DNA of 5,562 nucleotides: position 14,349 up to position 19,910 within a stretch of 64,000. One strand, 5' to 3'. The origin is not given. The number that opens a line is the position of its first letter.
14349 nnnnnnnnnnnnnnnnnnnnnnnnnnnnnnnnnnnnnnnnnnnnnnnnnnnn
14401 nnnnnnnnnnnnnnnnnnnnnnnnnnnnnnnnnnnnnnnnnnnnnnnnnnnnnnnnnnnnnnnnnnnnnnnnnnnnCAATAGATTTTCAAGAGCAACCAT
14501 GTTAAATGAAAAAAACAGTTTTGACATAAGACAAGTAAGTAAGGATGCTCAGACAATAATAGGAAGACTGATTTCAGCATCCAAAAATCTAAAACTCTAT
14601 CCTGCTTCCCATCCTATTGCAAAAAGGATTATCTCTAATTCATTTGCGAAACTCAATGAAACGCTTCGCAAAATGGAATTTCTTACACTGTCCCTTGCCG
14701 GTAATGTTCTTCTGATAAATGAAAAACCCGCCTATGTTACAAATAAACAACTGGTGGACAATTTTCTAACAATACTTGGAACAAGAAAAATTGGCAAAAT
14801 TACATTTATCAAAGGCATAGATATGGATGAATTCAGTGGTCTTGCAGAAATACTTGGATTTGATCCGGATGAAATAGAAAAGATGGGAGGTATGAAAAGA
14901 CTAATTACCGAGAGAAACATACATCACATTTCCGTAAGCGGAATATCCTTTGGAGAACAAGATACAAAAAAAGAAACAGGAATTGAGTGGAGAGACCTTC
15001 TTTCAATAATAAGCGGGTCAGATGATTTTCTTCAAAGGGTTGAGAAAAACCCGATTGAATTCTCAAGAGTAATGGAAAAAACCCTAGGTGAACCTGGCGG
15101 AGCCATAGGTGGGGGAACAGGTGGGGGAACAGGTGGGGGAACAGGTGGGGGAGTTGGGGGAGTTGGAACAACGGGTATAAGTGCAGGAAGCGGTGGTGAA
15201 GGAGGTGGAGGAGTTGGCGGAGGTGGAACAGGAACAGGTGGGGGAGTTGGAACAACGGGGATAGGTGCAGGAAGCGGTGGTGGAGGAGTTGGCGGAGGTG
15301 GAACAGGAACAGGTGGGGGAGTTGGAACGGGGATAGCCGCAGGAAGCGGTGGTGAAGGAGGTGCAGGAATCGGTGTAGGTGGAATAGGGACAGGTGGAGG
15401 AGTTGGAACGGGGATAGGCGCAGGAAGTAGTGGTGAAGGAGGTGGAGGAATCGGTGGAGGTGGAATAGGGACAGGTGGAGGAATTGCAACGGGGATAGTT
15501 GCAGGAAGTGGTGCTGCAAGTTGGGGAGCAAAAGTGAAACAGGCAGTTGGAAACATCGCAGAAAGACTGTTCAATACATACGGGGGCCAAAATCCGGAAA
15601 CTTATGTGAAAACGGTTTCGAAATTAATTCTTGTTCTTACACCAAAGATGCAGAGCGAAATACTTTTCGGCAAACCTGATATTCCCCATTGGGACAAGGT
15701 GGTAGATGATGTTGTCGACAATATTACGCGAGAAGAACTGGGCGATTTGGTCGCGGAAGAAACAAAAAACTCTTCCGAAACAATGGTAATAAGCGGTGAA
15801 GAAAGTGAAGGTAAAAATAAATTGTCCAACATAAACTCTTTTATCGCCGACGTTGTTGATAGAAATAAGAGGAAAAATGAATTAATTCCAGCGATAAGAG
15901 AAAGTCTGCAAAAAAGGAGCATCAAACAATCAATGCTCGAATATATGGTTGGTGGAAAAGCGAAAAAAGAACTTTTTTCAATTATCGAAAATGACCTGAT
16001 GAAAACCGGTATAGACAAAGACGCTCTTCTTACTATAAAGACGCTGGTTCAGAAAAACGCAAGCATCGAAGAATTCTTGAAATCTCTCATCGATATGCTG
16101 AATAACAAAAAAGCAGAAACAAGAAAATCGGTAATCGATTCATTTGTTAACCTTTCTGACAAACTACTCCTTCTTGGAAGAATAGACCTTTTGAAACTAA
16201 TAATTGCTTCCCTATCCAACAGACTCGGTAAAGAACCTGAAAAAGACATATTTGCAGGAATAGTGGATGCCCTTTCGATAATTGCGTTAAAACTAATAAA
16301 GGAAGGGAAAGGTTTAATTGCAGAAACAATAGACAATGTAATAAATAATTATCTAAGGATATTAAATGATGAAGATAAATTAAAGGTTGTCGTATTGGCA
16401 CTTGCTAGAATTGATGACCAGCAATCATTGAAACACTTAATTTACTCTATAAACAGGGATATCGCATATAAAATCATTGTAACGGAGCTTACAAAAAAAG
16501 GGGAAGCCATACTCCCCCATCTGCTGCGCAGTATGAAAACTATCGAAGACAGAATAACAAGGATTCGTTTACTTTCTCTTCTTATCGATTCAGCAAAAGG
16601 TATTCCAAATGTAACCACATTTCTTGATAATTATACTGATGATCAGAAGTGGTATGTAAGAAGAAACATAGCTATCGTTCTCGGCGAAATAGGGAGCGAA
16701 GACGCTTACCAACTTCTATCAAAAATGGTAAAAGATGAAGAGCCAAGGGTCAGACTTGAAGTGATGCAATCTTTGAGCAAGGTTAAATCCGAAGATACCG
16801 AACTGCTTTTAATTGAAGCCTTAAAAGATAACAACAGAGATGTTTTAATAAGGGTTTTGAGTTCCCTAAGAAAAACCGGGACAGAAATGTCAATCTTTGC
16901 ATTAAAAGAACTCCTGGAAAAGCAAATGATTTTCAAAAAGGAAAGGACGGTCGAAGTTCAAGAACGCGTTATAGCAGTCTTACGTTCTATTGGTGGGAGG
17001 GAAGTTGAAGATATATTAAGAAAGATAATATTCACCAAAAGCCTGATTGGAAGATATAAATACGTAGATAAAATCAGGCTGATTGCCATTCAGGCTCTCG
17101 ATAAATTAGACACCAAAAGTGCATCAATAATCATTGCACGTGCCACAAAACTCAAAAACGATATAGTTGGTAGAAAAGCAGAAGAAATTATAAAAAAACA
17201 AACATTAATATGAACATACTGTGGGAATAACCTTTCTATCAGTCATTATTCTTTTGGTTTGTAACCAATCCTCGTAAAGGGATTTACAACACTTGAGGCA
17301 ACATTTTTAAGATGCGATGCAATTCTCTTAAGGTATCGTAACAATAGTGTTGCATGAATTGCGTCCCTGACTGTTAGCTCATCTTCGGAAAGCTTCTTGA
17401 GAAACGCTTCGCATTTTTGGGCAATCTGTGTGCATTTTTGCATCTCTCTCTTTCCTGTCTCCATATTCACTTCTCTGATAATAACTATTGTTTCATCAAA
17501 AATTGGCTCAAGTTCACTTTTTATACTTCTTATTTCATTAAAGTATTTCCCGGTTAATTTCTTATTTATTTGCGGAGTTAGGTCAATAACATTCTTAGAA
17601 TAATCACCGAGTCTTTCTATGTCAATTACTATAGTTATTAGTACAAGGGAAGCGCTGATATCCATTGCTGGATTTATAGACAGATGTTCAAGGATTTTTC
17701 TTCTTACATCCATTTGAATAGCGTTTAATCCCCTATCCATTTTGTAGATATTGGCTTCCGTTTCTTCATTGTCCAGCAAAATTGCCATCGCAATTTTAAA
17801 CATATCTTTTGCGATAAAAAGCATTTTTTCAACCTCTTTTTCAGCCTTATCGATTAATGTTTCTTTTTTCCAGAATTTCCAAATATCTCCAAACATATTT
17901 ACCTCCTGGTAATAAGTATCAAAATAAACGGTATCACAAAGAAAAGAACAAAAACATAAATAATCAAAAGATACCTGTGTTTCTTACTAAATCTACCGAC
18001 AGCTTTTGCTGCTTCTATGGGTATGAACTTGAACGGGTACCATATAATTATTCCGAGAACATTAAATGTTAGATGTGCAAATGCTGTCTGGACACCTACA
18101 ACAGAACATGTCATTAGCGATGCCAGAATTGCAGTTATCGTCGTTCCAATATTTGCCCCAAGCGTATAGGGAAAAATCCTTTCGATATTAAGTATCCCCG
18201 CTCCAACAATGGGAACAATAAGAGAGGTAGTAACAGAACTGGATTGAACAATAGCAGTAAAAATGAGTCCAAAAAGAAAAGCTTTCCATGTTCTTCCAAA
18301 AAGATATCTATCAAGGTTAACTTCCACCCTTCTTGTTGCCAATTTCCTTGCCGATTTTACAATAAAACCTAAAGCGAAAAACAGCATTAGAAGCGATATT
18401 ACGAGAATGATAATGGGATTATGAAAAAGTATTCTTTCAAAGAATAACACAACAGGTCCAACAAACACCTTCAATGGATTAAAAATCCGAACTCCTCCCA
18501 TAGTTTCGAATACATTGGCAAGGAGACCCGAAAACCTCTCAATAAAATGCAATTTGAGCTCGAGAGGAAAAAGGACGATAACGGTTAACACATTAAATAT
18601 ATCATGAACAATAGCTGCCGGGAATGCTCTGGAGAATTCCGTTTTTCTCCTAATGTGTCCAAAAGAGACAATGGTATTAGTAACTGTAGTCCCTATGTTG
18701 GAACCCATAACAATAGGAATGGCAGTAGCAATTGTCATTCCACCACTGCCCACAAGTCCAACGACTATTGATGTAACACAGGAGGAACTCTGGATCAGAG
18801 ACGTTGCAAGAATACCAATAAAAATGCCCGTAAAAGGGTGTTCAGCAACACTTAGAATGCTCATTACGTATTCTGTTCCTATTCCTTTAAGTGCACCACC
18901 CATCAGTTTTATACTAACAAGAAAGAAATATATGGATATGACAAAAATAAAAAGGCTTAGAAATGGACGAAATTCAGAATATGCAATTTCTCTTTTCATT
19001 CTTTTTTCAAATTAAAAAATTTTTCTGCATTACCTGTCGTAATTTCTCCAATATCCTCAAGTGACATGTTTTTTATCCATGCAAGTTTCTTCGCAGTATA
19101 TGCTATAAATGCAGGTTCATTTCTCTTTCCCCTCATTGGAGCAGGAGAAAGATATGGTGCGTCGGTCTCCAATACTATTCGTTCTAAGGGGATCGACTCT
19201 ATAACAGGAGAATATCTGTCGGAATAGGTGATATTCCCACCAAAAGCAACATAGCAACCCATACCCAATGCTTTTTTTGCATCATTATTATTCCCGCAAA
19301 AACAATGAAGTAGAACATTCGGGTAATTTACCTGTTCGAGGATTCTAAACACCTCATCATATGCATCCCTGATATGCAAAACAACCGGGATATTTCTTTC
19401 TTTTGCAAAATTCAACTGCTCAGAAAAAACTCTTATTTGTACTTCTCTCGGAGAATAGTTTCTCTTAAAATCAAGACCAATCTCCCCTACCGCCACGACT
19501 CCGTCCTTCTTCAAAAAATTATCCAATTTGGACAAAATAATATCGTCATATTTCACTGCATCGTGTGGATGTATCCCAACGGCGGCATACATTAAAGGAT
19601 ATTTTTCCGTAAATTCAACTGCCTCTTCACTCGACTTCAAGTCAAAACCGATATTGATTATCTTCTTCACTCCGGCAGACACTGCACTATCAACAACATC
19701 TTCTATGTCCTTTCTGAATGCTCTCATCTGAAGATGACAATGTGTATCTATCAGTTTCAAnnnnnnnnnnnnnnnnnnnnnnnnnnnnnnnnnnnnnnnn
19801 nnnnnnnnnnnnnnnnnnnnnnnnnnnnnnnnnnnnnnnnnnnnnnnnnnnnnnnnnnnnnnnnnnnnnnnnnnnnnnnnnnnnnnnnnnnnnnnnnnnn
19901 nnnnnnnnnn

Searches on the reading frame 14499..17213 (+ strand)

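Call 32: search_protein_families(library=pfam, proteins=[window:14499-17213:+], max_evalue=0.00001)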
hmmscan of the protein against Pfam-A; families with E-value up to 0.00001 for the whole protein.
window:14499-17213:+ (904 aa): 3 families
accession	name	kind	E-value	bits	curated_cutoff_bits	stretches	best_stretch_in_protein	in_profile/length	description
PF13646.12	HEAT_2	-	1.6e-19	70.4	27.7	2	709-790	5-87/88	HEAT repeats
PF03130.22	HEAT_PBS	-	6.3e-07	29.8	20.9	0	720-745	1-26/27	PBS lyase HEAT-like repeat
PF02985.28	HEAT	-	6.8e-07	29.4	23.5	0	738-761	3-26/31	HEAT repeat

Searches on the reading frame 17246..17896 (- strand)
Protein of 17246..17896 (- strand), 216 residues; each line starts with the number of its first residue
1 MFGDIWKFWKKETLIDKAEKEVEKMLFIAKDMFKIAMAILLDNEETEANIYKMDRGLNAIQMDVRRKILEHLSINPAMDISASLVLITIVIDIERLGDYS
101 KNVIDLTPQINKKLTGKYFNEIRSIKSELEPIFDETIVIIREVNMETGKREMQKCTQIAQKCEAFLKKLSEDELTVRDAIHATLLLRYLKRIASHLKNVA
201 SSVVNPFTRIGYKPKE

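Call 33: search_protein_families(library=pfam, proteins=[window:17246-17896:-], max_evalue=0.00001)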
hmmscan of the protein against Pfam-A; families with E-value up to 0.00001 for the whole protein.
window:17246-17896:- (216 aa): 1 family
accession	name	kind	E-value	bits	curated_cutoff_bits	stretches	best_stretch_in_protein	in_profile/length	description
PF01895.24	PhoU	-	3.7e-15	56.5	23.5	1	22-105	1-87/89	PhoU domain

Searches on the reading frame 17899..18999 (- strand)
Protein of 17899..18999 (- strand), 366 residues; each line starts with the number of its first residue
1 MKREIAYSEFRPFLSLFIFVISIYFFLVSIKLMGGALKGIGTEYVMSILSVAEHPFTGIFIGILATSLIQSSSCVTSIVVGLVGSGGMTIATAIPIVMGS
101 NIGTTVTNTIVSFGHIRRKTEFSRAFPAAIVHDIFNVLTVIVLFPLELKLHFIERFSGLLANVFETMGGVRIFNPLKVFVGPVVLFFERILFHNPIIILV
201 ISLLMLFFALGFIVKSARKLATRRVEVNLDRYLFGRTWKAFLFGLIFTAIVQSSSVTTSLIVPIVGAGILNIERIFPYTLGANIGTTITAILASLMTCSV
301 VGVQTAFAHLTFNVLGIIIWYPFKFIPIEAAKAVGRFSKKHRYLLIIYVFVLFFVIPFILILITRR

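Call 33: search_protein_families(library=pfam, proteins=[window:17899-18999:-], max_evalue=0.00001)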
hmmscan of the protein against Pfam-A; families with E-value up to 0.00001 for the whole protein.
window:17899-18999:- (366 aa): 1 family
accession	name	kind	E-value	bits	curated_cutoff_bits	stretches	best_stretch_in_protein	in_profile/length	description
PF02690.20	Na_Pi_cotrans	-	7.8e-38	130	29.1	2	25-127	1-97/137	Na+/Pi-cotransporter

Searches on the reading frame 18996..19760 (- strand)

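Call 33: search_protein_families(library=pfam, proteins=[window:18996-19760:-], max_evalue=0.00001)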
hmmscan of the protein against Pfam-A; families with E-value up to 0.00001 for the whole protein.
window:18996-19760:- (254 aa): 1 family
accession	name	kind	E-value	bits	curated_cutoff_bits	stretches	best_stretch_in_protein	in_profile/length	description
PF01026.27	TatD_DNase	-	2.4e-78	263.5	27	1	4-250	1-253/253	TatD related DNase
